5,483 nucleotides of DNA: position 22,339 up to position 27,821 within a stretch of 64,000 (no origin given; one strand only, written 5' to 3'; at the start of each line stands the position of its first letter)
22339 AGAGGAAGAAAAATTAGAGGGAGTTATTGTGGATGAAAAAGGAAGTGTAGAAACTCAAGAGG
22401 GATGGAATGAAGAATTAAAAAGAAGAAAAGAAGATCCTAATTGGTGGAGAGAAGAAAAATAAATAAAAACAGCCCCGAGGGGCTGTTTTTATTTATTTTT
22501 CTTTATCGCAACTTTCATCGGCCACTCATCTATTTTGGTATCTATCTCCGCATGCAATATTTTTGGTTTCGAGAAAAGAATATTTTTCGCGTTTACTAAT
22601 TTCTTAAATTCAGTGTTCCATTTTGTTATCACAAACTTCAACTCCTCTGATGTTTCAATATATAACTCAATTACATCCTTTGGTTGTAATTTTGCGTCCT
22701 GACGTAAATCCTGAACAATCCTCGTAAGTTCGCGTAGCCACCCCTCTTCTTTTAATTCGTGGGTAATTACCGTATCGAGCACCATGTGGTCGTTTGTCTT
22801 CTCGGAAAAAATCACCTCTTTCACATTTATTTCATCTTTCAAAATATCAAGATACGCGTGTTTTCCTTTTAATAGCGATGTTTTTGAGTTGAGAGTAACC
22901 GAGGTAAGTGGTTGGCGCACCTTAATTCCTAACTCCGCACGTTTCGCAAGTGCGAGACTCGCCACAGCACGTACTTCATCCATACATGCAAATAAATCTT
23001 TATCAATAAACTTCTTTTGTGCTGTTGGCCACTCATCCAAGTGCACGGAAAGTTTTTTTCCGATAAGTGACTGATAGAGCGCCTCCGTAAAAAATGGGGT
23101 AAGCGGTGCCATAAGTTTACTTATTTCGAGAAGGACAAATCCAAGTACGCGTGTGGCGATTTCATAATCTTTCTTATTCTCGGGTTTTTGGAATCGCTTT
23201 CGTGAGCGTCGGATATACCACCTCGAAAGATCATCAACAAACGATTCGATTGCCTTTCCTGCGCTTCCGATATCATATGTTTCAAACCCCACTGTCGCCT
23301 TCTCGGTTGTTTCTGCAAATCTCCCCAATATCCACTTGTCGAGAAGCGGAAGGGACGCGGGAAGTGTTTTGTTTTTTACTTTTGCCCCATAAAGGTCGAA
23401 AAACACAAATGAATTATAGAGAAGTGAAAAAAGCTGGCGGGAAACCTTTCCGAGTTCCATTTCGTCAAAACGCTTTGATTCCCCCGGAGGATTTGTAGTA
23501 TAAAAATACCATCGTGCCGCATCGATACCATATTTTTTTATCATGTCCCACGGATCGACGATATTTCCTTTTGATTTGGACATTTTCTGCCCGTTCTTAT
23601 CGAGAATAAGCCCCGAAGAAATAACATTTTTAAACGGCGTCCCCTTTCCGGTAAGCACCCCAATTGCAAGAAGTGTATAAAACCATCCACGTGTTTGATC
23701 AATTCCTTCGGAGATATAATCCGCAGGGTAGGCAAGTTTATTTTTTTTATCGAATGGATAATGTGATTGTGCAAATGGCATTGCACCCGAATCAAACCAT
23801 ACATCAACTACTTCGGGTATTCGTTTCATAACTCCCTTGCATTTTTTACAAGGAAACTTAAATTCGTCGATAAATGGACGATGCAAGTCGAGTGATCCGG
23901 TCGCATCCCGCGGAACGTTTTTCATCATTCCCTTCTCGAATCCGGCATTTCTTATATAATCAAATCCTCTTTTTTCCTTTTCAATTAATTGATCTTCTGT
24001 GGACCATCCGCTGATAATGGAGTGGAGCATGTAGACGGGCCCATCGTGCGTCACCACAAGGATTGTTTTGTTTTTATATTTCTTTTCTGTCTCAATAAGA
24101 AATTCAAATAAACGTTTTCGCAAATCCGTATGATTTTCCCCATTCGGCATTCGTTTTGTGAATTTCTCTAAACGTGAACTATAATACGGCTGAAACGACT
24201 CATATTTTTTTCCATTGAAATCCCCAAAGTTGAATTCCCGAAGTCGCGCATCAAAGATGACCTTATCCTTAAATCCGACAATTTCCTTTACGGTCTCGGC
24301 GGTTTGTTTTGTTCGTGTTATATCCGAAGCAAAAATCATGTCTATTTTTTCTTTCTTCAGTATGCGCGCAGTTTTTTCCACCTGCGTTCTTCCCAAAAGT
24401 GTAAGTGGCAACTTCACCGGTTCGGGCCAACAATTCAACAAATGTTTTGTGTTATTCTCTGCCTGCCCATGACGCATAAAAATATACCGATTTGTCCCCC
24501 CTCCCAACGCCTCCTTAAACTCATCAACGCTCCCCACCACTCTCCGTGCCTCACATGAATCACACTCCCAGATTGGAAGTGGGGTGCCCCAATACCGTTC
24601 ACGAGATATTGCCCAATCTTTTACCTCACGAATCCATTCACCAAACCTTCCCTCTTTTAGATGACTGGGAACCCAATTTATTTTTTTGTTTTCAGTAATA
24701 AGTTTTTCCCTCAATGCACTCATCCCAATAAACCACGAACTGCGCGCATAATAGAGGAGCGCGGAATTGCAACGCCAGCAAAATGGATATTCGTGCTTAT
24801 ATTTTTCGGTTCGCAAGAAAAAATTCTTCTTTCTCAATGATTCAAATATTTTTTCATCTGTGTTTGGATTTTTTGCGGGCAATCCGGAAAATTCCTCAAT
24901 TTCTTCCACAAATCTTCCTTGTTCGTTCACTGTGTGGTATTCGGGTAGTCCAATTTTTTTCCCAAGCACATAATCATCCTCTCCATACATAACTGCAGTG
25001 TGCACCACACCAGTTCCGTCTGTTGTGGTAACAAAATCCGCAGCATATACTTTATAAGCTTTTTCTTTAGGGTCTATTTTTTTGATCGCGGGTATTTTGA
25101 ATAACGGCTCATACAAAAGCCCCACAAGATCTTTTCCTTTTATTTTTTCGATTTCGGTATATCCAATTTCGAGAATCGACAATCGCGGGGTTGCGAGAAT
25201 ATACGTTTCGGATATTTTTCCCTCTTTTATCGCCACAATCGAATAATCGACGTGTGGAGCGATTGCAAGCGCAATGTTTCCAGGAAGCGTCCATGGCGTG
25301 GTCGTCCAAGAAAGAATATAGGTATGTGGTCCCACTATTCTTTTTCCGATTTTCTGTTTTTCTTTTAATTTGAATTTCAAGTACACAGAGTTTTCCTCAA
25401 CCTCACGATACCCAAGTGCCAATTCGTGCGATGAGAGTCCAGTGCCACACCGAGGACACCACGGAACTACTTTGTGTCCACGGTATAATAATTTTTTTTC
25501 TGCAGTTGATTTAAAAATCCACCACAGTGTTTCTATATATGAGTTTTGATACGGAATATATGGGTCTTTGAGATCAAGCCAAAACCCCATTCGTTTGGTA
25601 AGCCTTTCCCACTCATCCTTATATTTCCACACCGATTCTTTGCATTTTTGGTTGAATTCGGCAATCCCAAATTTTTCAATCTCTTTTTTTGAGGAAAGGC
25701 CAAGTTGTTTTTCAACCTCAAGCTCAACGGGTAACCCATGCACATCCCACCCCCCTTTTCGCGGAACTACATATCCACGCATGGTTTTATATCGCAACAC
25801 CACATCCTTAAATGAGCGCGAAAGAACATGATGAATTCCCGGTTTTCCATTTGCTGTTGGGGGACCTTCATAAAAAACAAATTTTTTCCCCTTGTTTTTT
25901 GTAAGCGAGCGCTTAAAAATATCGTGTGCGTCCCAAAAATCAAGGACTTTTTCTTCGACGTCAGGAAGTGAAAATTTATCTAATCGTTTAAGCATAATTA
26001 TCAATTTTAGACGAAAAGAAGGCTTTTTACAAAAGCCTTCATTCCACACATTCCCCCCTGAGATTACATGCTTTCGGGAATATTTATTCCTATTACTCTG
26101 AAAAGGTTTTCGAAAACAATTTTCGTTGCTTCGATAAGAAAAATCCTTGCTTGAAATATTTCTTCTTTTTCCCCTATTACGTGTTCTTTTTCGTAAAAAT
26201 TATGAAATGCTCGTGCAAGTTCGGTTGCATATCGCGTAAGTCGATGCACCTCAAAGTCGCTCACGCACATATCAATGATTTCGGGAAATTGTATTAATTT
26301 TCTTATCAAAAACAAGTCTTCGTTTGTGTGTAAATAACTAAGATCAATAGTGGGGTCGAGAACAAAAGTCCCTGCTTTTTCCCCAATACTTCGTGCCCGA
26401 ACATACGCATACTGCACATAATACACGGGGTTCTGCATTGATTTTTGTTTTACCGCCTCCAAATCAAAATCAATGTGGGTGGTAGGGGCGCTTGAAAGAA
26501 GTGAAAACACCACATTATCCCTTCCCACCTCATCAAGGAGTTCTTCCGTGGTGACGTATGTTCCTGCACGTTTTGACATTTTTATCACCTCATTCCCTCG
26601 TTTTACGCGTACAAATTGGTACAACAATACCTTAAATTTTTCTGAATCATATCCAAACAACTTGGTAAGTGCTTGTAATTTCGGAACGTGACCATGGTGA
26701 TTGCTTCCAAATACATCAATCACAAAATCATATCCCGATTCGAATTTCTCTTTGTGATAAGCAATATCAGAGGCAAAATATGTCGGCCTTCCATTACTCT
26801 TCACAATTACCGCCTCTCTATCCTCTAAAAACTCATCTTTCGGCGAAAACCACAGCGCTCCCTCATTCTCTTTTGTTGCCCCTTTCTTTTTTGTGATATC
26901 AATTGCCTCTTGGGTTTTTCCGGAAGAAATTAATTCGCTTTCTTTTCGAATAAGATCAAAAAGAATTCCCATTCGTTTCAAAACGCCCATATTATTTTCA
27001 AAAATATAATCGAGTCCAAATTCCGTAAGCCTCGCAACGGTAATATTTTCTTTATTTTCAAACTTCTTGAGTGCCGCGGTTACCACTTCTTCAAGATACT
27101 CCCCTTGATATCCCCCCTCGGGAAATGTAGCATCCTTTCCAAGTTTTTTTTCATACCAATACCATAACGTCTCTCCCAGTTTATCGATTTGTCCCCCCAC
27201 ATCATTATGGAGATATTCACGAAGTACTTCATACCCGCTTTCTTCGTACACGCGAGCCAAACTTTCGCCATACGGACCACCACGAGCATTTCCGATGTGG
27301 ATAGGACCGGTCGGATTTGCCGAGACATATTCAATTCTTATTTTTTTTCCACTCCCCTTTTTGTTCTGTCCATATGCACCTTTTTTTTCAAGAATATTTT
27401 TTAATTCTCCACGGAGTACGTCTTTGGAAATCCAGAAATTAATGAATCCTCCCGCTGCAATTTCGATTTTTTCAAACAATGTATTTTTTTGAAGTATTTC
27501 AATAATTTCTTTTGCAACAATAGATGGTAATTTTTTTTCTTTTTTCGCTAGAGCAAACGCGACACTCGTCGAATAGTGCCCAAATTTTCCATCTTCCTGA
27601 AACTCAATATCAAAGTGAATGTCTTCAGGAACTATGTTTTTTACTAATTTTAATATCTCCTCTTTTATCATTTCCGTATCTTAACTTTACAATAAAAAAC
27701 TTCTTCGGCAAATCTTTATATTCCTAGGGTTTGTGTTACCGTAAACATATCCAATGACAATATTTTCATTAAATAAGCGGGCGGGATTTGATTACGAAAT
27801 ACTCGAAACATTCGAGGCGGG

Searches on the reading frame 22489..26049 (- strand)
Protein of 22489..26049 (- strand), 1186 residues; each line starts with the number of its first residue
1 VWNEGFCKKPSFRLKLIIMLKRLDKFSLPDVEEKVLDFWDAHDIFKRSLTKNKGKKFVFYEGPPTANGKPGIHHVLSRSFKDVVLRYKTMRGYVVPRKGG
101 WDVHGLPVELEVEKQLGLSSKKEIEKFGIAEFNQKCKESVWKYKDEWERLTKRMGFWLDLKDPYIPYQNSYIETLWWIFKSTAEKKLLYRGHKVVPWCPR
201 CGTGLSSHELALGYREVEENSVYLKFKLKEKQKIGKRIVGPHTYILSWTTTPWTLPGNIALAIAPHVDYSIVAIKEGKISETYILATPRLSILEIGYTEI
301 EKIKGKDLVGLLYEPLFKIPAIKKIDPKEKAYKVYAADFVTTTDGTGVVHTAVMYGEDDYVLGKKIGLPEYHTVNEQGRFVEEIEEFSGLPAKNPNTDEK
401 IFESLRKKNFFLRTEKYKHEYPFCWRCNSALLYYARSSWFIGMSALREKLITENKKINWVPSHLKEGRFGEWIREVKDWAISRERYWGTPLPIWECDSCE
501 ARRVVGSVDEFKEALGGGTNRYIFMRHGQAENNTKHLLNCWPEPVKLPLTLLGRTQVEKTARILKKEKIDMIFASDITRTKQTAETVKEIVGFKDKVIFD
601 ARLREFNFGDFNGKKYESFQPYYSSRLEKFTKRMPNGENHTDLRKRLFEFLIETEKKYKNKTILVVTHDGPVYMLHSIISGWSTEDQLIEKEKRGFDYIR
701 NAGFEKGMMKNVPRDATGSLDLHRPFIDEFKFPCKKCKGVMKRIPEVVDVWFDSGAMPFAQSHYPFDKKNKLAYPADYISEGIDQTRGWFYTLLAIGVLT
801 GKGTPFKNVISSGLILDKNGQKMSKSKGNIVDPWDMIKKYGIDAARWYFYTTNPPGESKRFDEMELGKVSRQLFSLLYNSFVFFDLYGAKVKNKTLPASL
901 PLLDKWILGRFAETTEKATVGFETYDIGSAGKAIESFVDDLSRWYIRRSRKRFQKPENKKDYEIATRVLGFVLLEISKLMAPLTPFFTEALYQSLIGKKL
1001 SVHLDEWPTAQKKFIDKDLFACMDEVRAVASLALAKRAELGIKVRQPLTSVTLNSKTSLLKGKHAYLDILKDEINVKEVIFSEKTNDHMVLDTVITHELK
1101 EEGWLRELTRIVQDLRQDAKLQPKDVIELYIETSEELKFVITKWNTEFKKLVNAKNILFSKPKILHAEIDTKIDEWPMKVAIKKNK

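Call 51: search_protein_families(library=pfam, proteins=[window:22489-26049:-], max_evalue=0.00001)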
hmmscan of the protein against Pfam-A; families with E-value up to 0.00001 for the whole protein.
window:22489-26049:- (1186 aa): 5 families
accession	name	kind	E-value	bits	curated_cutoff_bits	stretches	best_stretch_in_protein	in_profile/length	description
PF00133.28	tRNA-synt_1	-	1.7e-120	403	22.7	2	35-515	2-267/414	tRNA synthetases class I (I, L, M and V)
PF00300.27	His_Phos_1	-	4.9e-31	108.3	21.7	1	523-685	2-164/194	Histidine phosphatase superfamily (branch 1)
PF08264.19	Anticodon_1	-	1.2e-30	106.8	25.1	1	904-1049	1-145/148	Anticodon-binding domain of tRNA ligase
PF09334.17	tRNA-synt_1g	-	3.4e-17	62.7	20.1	1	790-866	295-371/391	tRNA synthetases class I (M)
PF19302.4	DUF5915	-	5.6e-16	59.1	27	1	1089-1184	102-194/195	Domain of unknown function (DUF5915)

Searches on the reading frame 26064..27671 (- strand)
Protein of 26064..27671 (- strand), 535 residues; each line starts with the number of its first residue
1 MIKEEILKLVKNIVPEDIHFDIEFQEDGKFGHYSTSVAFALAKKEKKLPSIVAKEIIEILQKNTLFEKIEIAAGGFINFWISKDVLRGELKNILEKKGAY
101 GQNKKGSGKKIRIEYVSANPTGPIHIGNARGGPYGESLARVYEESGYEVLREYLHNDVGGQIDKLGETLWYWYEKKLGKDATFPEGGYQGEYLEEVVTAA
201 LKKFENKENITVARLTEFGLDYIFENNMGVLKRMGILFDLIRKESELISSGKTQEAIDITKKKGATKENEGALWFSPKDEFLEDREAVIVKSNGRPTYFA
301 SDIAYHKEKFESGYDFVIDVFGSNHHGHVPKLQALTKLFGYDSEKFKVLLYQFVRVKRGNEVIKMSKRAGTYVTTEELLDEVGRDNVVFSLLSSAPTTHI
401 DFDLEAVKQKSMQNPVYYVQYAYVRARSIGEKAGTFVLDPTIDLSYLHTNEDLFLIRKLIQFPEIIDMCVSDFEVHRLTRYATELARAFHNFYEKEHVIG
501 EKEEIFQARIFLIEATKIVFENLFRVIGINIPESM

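Call 51: search_protein_families(library=pfam, proteins=[window:26064-27671:-], max_evalue=0.00001)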
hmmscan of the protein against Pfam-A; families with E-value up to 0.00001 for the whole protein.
window:26064-27671:- (535 aa): 3 families
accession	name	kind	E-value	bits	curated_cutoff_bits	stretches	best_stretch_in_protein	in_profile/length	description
PF05746.21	DALR_1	-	1.1e-30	106.6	22.3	1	419-535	1-117/117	DALR anticodon binding domain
PF00750.26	tRNA-synt_1d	-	7.3e-23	81.5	23.3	1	90-382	2-298/349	tRNA synthetases class I (R), catalytic domain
PF03485.21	Arg_tRNA_synt_N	-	6e-18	65.7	21.5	1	2-79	3-83/85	Arginyl tRNA synthetase N terminal domain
